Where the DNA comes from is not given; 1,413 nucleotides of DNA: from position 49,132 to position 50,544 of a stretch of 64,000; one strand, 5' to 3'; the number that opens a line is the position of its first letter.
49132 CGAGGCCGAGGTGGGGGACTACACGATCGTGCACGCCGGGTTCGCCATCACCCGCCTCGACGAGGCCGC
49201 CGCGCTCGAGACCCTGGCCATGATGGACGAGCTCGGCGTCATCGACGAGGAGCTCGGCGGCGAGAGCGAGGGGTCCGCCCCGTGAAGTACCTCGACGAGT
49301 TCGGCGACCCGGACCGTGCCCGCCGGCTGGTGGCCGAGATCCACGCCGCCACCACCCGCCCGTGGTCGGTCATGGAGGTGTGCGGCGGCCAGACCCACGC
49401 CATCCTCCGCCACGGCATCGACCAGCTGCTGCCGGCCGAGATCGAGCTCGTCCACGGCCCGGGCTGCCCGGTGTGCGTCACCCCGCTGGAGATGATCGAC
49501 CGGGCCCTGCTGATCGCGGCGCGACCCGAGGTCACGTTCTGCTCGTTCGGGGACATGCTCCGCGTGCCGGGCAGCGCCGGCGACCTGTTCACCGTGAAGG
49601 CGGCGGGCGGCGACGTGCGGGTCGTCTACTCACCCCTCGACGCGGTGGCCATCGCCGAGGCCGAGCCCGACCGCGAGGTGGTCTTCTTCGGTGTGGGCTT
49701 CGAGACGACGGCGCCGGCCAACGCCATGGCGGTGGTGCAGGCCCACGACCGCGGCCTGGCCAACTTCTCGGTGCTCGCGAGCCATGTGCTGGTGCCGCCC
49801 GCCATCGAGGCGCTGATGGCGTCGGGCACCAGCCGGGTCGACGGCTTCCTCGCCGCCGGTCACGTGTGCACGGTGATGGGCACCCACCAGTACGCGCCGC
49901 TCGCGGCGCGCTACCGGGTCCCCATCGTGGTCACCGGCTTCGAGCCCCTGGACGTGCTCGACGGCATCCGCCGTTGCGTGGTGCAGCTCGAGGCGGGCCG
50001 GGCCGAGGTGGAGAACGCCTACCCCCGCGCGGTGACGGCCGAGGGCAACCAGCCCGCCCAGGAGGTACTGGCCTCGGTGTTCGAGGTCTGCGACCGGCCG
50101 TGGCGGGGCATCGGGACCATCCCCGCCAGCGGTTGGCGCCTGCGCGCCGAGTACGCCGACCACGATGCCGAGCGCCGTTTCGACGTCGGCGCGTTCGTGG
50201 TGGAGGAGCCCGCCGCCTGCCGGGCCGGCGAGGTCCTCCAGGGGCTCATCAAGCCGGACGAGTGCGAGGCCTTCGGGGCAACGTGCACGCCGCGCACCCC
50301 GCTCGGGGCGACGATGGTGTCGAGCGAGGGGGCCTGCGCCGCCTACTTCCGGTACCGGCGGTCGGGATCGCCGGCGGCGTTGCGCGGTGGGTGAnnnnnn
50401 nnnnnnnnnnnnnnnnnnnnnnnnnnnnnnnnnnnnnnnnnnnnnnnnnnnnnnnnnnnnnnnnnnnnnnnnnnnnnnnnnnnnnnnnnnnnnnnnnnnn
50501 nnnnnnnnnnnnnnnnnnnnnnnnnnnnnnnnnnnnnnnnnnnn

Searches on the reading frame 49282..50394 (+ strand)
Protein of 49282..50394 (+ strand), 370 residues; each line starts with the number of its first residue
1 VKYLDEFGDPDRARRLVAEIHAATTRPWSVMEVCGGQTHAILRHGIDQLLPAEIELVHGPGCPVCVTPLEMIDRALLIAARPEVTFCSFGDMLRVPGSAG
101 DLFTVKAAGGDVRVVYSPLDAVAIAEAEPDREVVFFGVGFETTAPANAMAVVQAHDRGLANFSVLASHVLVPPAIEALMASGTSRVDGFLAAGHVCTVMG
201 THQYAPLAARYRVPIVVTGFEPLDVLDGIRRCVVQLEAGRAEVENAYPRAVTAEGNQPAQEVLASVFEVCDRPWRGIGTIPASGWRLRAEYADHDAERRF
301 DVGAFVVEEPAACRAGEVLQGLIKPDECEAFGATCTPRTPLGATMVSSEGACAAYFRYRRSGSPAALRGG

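Call 69: search_protein_families(library=pfam, proteins=[window:49282-50394:+], max_evalue=0.0001)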
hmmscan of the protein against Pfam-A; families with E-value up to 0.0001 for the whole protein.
window:49282-50394:+ (370 aa): 1 family
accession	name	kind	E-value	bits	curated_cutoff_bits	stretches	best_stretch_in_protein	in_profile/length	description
PF01924.21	HypD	-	3.3e-152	507.1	25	1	13-359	3-351/351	Hydrogenase formation hypA family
